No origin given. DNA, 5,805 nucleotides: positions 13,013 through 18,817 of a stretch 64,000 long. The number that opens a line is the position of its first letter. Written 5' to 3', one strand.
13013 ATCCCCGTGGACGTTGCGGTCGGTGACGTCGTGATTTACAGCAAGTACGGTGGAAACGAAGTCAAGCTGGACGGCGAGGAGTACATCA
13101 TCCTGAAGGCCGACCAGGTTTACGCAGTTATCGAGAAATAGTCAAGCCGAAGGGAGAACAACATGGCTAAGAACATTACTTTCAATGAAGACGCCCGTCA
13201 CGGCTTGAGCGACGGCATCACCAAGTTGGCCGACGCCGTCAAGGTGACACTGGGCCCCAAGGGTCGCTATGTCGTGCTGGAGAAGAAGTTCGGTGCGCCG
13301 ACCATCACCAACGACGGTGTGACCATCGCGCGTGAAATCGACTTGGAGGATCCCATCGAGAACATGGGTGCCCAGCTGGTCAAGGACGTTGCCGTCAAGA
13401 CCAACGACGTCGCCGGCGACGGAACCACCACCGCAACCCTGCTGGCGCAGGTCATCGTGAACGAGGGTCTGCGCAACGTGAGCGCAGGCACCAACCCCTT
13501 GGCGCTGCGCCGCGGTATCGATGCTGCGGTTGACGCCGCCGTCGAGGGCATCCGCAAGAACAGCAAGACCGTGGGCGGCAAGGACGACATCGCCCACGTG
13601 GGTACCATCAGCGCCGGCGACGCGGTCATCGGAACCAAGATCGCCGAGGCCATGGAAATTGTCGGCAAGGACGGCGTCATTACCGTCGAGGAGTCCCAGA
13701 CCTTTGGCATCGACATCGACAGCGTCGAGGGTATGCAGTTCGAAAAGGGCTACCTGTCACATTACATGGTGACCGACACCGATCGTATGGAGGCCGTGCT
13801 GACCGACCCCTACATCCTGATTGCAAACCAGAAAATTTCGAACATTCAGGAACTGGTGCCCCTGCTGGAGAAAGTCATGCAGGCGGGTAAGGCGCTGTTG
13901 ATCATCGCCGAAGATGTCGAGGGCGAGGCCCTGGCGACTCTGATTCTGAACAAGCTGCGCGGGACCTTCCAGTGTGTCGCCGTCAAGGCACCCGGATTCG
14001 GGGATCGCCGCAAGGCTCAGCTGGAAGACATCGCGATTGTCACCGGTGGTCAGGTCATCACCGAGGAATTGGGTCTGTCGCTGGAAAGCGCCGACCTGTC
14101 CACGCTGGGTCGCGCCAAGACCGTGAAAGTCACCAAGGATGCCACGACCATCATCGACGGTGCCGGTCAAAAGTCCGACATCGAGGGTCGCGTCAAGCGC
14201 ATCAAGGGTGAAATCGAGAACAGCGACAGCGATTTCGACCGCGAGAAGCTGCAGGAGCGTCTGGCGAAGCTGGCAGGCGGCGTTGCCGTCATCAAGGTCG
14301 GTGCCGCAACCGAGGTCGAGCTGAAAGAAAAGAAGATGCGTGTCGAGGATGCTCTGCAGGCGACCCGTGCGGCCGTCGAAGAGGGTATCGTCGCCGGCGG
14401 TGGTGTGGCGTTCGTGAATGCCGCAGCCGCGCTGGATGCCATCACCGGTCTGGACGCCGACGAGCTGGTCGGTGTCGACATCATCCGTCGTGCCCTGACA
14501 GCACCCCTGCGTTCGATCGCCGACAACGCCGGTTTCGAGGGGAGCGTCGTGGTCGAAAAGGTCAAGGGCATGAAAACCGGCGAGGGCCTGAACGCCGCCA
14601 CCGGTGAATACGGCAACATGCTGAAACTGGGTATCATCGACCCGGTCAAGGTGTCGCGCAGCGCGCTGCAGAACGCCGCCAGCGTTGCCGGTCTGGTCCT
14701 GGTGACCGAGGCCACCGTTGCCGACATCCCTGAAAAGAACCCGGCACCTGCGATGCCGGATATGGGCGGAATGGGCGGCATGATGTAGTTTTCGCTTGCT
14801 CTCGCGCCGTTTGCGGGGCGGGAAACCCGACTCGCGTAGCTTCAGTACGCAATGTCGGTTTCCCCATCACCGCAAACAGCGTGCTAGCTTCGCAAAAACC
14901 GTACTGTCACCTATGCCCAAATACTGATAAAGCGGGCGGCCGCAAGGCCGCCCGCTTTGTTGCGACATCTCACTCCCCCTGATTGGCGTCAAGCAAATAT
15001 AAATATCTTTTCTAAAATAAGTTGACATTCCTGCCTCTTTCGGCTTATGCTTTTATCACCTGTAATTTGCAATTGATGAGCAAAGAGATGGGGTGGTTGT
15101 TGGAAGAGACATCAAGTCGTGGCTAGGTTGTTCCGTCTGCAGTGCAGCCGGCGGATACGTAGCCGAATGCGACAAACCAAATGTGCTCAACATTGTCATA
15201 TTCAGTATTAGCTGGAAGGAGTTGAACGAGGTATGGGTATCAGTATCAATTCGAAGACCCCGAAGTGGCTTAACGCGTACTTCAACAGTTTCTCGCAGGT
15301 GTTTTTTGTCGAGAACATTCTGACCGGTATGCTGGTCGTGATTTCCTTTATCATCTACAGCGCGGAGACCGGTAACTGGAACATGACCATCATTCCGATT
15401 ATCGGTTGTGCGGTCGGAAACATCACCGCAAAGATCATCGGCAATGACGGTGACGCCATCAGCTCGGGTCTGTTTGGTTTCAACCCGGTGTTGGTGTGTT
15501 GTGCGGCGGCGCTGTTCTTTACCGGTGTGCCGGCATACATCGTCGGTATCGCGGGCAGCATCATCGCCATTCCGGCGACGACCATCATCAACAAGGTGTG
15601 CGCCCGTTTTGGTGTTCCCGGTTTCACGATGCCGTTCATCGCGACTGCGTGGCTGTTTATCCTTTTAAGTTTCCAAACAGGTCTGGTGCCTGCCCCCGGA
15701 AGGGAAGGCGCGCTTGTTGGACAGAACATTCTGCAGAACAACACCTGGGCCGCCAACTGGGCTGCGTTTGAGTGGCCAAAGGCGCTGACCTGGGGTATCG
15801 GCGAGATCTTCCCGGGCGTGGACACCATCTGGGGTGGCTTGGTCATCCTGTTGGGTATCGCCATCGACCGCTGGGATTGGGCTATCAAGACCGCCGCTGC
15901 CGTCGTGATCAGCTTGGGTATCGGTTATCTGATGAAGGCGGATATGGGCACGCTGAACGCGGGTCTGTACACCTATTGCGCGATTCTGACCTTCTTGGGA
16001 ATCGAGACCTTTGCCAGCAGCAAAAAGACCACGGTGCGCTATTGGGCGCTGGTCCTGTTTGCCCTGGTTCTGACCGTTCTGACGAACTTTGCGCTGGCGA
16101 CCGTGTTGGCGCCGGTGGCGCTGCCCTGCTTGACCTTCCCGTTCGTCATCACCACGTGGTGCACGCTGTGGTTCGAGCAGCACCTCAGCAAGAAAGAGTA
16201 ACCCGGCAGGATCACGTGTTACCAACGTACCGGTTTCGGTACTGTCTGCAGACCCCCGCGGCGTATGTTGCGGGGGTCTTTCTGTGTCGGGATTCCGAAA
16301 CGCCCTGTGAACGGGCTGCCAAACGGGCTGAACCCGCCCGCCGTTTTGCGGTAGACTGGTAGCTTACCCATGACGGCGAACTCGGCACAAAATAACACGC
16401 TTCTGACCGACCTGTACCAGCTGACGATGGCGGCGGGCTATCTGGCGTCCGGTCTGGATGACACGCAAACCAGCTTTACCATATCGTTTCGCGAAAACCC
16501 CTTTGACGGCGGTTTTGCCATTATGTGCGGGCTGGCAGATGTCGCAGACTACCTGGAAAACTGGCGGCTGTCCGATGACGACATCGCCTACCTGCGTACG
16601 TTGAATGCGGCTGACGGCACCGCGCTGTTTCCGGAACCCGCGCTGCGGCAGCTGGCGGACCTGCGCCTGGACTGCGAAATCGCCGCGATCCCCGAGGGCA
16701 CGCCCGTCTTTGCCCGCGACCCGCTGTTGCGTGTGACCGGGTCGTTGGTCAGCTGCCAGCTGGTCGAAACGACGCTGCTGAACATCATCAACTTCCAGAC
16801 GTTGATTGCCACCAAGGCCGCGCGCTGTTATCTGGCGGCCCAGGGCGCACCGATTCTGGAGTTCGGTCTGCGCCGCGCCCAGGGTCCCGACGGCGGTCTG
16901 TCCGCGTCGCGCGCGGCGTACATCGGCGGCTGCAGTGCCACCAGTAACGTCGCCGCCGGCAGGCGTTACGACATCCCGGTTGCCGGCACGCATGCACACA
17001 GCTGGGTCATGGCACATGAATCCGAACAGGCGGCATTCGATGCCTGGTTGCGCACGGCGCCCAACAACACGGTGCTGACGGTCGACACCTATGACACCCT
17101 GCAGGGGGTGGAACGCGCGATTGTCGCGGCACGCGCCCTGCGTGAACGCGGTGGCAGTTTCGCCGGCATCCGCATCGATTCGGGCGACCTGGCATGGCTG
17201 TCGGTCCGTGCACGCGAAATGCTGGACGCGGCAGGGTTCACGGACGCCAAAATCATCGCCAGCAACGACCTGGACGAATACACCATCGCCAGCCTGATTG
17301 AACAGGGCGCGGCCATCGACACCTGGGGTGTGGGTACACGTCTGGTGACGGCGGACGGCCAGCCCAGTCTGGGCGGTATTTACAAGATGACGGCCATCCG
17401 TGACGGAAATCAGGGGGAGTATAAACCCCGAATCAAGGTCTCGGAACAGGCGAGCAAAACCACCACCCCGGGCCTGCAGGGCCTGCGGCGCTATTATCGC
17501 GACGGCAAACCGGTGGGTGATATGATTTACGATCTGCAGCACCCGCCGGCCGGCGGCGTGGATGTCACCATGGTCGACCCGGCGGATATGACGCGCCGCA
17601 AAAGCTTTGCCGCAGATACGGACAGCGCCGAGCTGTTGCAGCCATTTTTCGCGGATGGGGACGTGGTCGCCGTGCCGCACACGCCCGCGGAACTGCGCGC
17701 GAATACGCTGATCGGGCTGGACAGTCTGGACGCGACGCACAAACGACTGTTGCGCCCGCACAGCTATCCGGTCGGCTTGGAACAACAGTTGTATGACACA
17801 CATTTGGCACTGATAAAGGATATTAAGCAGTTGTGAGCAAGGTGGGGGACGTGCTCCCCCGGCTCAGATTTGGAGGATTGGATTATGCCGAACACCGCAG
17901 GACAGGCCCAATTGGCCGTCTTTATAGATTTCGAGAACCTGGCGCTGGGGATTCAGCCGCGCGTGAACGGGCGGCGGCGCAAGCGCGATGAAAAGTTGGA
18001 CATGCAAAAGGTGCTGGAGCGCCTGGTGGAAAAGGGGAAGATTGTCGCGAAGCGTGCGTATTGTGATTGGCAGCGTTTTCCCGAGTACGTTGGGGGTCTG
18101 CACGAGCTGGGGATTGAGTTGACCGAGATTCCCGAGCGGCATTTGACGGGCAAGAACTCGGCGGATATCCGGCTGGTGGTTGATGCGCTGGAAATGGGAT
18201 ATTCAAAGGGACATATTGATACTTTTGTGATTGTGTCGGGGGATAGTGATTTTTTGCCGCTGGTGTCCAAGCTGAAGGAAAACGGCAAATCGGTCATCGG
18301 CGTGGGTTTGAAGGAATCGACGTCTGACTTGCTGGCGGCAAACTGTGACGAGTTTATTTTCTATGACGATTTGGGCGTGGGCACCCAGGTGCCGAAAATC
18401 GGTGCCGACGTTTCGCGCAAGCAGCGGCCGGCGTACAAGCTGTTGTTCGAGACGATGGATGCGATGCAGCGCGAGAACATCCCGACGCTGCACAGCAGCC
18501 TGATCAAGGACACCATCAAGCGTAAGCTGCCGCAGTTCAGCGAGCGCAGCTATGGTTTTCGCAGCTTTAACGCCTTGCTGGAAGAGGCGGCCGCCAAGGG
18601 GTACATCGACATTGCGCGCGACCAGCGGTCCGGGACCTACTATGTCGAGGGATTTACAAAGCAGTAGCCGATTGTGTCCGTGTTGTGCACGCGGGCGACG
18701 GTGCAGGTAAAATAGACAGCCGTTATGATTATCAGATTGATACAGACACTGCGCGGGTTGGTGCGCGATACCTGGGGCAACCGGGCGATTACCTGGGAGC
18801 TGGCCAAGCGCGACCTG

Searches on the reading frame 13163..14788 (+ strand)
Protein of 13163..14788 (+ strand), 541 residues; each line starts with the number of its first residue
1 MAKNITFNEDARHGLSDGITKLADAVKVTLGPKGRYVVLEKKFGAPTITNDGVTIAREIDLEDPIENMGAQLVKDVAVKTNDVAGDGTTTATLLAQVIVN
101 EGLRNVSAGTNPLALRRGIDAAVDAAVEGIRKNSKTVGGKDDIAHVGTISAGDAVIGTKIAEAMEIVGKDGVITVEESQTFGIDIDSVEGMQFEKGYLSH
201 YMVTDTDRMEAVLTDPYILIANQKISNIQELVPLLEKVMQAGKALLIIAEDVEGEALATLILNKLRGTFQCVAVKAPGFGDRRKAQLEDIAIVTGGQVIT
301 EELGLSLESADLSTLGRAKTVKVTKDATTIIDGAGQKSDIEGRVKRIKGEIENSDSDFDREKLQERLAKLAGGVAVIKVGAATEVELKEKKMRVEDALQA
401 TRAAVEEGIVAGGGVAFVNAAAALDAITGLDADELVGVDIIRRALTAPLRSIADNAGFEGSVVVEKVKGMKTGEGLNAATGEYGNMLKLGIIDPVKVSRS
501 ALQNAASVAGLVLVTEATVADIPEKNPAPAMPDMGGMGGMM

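Call 39: search_protein_families(library=pfam, proteins=[window:13163-14788:+])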
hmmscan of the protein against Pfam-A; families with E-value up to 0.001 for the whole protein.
window:13163-14788:+ (541 aa): 1 family
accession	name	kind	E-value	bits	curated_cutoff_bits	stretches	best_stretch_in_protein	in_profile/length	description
PF00118.29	Cpn60_TCP1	-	7.1e-72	243.1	34.3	1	22-521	1-488/490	TCP-1/cpn60 chaperonin family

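Call 40: find_homologous_proteins(query=window:13163-14788:+, max_evalue=1e-50)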
Query window:13163-14788:+ (541 aa): 8000 proteins with E <= 1e-50 among 8000 candidates; the best 120 are listed.
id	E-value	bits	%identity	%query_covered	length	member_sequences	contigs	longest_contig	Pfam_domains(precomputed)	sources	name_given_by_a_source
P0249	0.0e+0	1122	100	100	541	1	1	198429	PF00118.30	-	-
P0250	0.0e+0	1011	90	99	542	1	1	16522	PF00118.30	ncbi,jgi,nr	ncbi:MAG: chaperonin GroEL [Actinomycetes bacterium]|jgi:chaperonin GroEL|nr:chaperonin GroEL [Actin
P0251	1.1e-290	983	86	99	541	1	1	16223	PF00118.30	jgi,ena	-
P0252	2.6e-290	981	86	99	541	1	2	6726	PF00118.30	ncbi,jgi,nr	ncbi:MAG: chaperonin GroEL [Actinomycetia bacterium]|nr:chaperonin GroEL [Actinomycetes bacterium]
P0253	3.1e-289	978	86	98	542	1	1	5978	PF00118.30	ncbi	-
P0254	6.0e-289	977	88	98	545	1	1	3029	PF00118.30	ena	-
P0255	1.1e-287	973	85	99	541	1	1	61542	PF00118.30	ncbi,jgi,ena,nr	ncbi:MAG: chaperonin GroEL [Coriobacteriia bacterium]|nr:chaperonin GroEL [Coriobacteriia bacterium]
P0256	1.1e-287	973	85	99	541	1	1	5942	PF00118.30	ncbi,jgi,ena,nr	ncbi:MAG: chaperonin GroEL [Coriobacteriia bacterium]|nr:chaperonin GroEL [Coriobacteriia bacterium]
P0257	1.8e-287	972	88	98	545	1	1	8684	PF00118.30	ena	-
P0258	3.1e-287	971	88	97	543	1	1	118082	PF00118.30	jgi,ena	-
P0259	1.2e-286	969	88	97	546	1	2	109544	PF00118.30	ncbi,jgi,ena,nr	ncbi:MAG: chaperonin GroEL [Coriobacteriia bacterium]|nr:chaperonin GroEL [Coriobacteriia bacterium]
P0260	3.4e-286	968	85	99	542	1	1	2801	PF00118.30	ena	-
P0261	9.9e-286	966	84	99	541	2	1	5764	PF00118.30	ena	-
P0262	2.2e-285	965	87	97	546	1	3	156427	PF00118.30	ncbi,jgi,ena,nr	ncbi:MAG: chaperonin GroEL [Coriobacteriia bacterium]|nr:chaperonin GroEL [Coriobacteriia bacterium]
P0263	1.3e-284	963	-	-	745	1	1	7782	PF00118.30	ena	-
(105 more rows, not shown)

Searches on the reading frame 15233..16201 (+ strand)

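Call 39: search_protein_families(library=pfam, proteins=[window:15233-16201:+])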
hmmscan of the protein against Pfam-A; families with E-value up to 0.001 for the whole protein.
window:15233-16201:+ (322 aa): 1 family
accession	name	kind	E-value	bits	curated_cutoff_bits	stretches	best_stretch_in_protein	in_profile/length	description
PF03253.19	UT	-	4.4e-55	187.4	25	2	14-314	2-290/292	Urea transporter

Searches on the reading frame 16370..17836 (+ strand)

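Call 6: search_protein_families(library=pfam, proteins=[window:16370-17836:+])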
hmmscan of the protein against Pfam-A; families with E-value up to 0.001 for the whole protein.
window:16370-17836:+ (488 aa): 4 families
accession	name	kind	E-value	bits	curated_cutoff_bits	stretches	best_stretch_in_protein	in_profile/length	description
PF17767.7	NAPRTase_N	-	5e-31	108.1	32.6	1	11-141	1-125/125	Nicotinate phosphoribosyltransferase (NAPRTase) N-terminal domain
PF17956.6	NAPRTase_C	-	3.7e-16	60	23.3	1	372-477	5-110/111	Nicotinate phosphoribosyltransferase C-terminal domain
PF04095.22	NAPRTase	-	6.7e-09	36.3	20.8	1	164-365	5-221/239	Nicotinate phosphoribosyltransferase (NAPRTase) family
PF02749.22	QRPTase_N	-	3.1e-07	31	27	1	95-141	36-79/82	Quinolinate phosphoribosyl transferase, N-terminal domain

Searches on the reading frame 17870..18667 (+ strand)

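Call 6: search_protein_families(library=pfam, proteins=[window:17870-18667:+])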
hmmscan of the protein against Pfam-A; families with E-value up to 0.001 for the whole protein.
window:17870-18667:+ (265 aa): 1 family
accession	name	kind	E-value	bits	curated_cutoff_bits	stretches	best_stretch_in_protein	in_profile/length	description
PF01936.24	NYN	-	2.2e-36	126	24.2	1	15-165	2-144/145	NYN domain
